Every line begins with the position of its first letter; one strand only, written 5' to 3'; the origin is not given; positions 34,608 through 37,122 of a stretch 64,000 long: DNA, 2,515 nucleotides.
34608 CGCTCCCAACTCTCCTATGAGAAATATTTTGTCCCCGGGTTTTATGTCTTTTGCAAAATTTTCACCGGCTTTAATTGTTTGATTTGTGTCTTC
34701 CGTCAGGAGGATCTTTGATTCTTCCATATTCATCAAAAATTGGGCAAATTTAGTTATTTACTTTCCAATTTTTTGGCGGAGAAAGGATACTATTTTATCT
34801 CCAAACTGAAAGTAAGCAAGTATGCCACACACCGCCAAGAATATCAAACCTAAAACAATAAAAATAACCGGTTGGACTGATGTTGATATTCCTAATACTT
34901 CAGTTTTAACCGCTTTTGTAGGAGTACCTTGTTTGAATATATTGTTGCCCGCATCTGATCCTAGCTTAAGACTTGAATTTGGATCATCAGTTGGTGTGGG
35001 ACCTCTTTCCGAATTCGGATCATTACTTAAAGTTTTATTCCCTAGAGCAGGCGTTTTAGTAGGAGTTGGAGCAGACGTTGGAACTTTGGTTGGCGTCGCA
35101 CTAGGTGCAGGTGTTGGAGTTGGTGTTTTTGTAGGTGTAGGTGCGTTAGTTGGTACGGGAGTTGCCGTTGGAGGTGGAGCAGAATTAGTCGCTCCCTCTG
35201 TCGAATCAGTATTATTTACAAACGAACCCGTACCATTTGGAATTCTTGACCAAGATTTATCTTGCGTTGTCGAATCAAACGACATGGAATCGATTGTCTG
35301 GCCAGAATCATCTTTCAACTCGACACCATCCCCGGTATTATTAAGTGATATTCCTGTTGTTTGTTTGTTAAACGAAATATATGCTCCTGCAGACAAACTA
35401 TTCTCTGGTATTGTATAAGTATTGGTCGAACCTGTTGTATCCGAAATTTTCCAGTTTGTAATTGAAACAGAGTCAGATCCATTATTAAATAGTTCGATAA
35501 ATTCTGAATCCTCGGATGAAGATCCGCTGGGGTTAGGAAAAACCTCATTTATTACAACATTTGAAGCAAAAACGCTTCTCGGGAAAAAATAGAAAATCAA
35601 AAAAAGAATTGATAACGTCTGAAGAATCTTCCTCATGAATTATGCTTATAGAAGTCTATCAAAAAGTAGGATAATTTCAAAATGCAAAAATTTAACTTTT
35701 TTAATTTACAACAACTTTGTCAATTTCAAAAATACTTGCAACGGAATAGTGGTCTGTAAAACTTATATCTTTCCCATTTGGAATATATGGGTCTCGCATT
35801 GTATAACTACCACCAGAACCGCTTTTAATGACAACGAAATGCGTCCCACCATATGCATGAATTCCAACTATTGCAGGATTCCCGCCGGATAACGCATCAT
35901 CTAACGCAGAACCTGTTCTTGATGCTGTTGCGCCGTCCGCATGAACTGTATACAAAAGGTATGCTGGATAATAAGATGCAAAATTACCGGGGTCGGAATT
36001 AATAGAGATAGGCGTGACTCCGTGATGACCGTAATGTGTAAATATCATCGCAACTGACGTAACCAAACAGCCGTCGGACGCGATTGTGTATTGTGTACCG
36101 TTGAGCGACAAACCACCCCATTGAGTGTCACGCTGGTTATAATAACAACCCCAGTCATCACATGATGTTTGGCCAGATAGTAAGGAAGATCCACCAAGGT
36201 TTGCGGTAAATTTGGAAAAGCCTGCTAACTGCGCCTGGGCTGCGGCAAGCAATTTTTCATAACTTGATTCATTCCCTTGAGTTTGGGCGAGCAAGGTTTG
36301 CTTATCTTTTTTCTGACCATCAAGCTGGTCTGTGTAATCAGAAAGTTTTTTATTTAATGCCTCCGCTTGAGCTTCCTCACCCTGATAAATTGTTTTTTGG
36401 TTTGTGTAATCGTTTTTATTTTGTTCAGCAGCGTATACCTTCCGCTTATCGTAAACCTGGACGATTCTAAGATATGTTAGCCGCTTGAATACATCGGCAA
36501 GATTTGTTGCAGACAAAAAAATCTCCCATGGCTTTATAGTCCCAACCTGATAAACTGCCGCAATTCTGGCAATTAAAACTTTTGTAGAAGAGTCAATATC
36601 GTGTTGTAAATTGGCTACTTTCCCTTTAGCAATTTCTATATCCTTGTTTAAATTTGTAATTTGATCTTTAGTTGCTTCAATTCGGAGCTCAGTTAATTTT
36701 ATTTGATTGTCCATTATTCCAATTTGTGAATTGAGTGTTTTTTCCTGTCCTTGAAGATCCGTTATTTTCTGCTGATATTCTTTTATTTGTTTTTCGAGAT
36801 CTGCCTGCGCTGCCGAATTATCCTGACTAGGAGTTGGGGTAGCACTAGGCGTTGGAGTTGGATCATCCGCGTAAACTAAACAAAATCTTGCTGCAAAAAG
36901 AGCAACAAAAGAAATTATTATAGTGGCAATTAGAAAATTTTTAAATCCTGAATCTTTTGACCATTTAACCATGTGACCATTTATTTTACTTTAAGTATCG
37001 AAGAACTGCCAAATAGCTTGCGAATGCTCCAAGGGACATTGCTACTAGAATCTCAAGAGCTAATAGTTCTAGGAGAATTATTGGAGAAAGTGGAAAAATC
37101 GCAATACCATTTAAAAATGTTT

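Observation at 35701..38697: ftsE-ftsX operon followed by a PcsB-like coiled-coil protein carrying a papain-like C39_2-type domain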

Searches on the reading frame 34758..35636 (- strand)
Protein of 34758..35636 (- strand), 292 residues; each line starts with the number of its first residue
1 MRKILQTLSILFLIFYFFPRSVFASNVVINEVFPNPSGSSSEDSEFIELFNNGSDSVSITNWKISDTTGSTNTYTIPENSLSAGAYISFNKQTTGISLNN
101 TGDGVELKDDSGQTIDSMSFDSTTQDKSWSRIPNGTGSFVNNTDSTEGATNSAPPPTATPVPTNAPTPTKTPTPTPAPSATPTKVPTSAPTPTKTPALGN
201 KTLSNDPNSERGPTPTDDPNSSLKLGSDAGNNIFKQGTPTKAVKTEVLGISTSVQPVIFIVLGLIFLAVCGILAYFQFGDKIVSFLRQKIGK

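Call 3: search_protein_families(library=pfam, proteins=[window:34758-35636:-], max_evalue=0.1)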
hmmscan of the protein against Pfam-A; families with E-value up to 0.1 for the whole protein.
window:34758-35636:- (292 aa): 2 families
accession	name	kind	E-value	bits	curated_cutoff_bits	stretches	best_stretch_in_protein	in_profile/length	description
PF00932.25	LTD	-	8.9e-20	71.5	34.3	1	25-120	6-107/109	Lamin Tail Domain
PF03769.21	Attacin_C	-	0.071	13.8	28.8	0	68-114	10-56/120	Attacin, C-terminal region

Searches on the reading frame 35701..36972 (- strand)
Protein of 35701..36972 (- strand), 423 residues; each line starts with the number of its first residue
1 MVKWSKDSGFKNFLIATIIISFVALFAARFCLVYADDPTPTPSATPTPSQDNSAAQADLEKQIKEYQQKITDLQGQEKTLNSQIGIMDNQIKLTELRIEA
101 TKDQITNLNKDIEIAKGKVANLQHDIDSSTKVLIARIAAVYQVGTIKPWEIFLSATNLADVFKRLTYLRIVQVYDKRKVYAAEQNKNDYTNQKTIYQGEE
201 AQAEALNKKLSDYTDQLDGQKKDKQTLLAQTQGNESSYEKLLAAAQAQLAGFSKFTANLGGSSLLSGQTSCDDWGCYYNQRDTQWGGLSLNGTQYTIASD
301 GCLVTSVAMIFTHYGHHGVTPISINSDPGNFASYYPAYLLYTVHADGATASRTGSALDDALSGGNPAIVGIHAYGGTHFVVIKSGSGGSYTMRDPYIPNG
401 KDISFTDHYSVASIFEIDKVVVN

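Call 3: search_protein_families(library=pfam, proteins=[window:35701-36972:-], max_evalue=0.1)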
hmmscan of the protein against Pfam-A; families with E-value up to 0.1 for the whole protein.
window:35701-36972:- (423 aa): 11 families
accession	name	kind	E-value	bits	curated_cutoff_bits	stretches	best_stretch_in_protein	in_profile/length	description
PF05667.16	CCDC22_CC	-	0.00016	21.4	39.2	1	47-133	198-294/477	CCDC22 protein coiled-coil region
PF08614.16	ATG16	-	0.00049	20.8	33.7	1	41-132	61-152/200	Autophagy protein 16 (ATG16)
PF05615.18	THOC7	-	0.0017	19.1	28.7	1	47-117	38-108/136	Tho complex subunit 7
PF11932.13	DUF3450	-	0.0037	17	32.6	1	48-123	17-92/241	Protein of unknown function (DUF3450)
PF13529.12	Peptidase_C39_2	-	0.0058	17.6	24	1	277-332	5-45/143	Peptidase_C39 like family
PF17045.10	CEP63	-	0.0072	16.6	33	1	57-119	136-203/263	Centrosomal protein of 63 kDa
PF13476.12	AAA_23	-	0.0078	17.3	27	0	164-250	105-194/201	AAA domain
PF14915.12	CCDC144C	-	0.01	14.9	35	1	55-138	93-180/534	CCDC144C protein coiled-coil region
PF14932.11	HAUS-augmin3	-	0.02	14.8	29.4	1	50-158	69-177/260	HAUS augmin-like complex subunit 3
PF07926.17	TPR_MLP1_2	-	0.024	15.1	36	1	54-84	96-126/129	TPR/MLP1/MLP2-like protein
PF24568.1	CC_PcsB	-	0.026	14.8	27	1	120-187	2-70/75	Peptidoglycan hydrolase PcsB, coiled-coil domain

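Call 4: search_protein_families(library=ncbifam, proteins=[window:35701-36972:-], max_evalue=0.1)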
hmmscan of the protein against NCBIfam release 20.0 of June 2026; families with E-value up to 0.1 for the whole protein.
window:35701-36972:- (423 aa): 15 families
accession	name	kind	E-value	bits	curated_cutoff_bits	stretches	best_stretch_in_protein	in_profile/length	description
NF008644.1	PRK11637.1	equivalog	6e-06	25.5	270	1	56-232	6-182/385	murein hydrolase activator EnvC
NF046048.1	NlpC_P60_DIP1281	equivalog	1.2e-05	24.4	517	1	45-251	20-224/587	DIP1281 family NlpC/P60 protein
NF038218.1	IcmG_DotF_IVB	equivalog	1.5e-05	24.8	200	1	38-132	94-188/266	type IVB secretion system protein IcmG/DotF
TIGR02168.1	SMC_prok_B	equivalog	4.6e-05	21.4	567.35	1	53-131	371-449/1181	chromosome segregation protein SMC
NF002244.0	PRK01156.1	equivalog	0.00022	19.4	847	2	50-132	639-724/895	DNA double-strand break repair ATPase Rad50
NF045487.1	ASRP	equivalog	0.00035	19.3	300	1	58-128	366-440/593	archaea-specific SMC-related protein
NF040738.1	nickel_Mua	equivalog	0.0016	18.5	75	1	56-122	27-93/185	nickel-binding protein Mua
NF033741.1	NlpC_p60_RipA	exception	0.0034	16.5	625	1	45-258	12-222/457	NlpC/P60 family peptidoglycan endopeptidase RipA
NF002572.0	PRK02224.1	equivalog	0.0035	15.7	1087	1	51-131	332-412/888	DNA double-strand break repair ATPase Rad50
NF050078.1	pilus_FilB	exception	0.0093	15.4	475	1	355-408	134-184/277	putative pilus system C39 family peptidase FilB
TIGR01843.1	type_I_hlyD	subfamily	0.014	14.3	208.65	1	56-120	118-181/422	HlyD family type I secretion periplasmic adaptor subunit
TIGR02169.1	SMC_prok_A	equivalog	0.018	12.7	729.4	1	55-248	289-471/1165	chromosome segregation protein SMC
NF033885.1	conj_TraP_IncI1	equivalog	0.021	14.6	135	1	40-115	65-140/217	conjugal transfer protein TraP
NF045780.1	TrlF_fam_ATP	equivalog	0.05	12.3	350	1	51-246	467-657/944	TrlF family AAA-like ATPase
TIGR02231.1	TIGR02231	subfamily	0.083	11.6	112.6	0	53-121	70-141/524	mucoidy inhibitor MuiA family protein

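Call 5: search_solved_structures(query=window:35701-36972:-, max_evalue=1, show_alignments=2)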
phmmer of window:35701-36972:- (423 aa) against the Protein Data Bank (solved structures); distinct sequences matched with E-value up to 1: 4.
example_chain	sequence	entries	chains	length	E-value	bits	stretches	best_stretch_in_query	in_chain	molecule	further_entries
4lin_A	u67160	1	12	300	0.098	14.6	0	69-128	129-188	Tail needle protein gp26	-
1l4a_D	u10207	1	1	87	0.2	13.6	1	42-111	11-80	S-SNAP25 fusion protein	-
4zxq_A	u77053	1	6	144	0.55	12.2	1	50-128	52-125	Tail needle protein gp26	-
7x5d_A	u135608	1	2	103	0.99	11.3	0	61-126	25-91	Lamin-A/C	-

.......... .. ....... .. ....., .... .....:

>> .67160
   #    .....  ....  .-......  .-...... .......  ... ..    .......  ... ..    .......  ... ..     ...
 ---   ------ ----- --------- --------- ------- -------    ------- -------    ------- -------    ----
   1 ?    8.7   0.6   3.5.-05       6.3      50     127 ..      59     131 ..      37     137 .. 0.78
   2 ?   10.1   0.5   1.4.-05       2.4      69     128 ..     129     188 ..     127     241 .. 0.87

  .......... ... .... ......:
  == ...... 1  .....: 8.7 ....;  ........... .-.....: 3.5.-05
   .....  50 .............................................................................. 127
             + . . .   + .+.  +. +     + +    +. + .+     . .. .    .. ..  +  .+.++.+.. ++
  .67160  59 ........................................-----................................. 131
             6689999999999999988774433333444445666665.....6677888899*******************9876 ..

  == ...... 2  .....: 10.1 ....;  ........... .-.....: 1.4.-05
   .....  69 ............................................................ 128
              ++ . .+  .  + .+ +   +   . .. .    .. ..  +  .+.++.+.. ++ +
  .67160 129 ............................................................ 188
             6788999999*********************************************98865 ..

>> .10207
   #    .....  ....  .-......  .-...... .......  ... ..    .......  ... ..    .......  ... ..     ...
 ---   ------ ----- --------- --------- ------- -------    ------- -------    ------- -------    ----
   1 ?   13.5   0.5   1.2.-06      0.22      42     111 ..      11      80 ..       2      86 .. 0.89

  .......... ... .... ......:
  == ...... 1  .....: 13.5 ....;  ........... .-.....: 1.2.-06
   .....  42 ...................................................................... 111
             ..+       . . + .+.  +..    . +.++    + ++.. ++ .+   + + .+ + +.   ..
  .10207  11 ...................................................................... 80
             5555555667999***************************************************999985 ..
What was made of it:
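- Tried and rejected: Only generic coiled-coil noise came back (call 5).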

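Call 8: find_encoding_contigs(protein=window:35701-36972:-, flank=6000, max_places=4)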
Protein window:35701-36972:- (423 aa): 2 contigs read that carry it; 1 place shown.
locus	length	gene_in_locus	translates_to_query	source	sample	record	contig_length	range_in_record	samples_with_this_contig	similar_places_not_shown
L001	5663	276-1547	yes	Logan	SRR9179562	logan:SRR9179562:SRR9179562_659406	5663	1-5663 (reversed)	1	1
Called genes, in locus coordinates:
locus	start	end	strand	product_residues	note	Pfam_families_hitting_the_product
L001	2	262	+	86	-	?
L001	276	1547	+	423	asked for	-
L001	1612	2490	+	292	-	PF00932:LTD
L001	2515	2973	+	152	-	PF02367:TsaE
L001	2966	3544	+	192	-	PF01300:Sua5_yciO_yrdC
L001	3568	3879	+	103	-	PF00814:TsaD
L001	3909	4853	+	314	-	PF00188:CAP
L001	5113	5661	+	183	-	?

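Call 74: search_protein_families(library=padloc, proteins=[window:35701-36972:-], max_evalue=0.001)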
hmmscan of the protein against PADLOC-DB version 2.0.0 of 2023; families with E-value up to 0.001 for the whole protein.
window:35701-36972:- (423 aa): 2 families
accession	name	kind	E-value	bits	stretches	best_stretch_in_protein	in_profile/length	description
PDLC03859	LmuB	-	0.00023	18.5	1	50-242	342-486/611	-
PDLC03865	LmuB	-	0.00065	16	1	54-251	566-758/1007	-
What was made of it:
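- Tried and rejected: Only coiled-coil noise (LmuB); there is no defence-system link (call 74).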
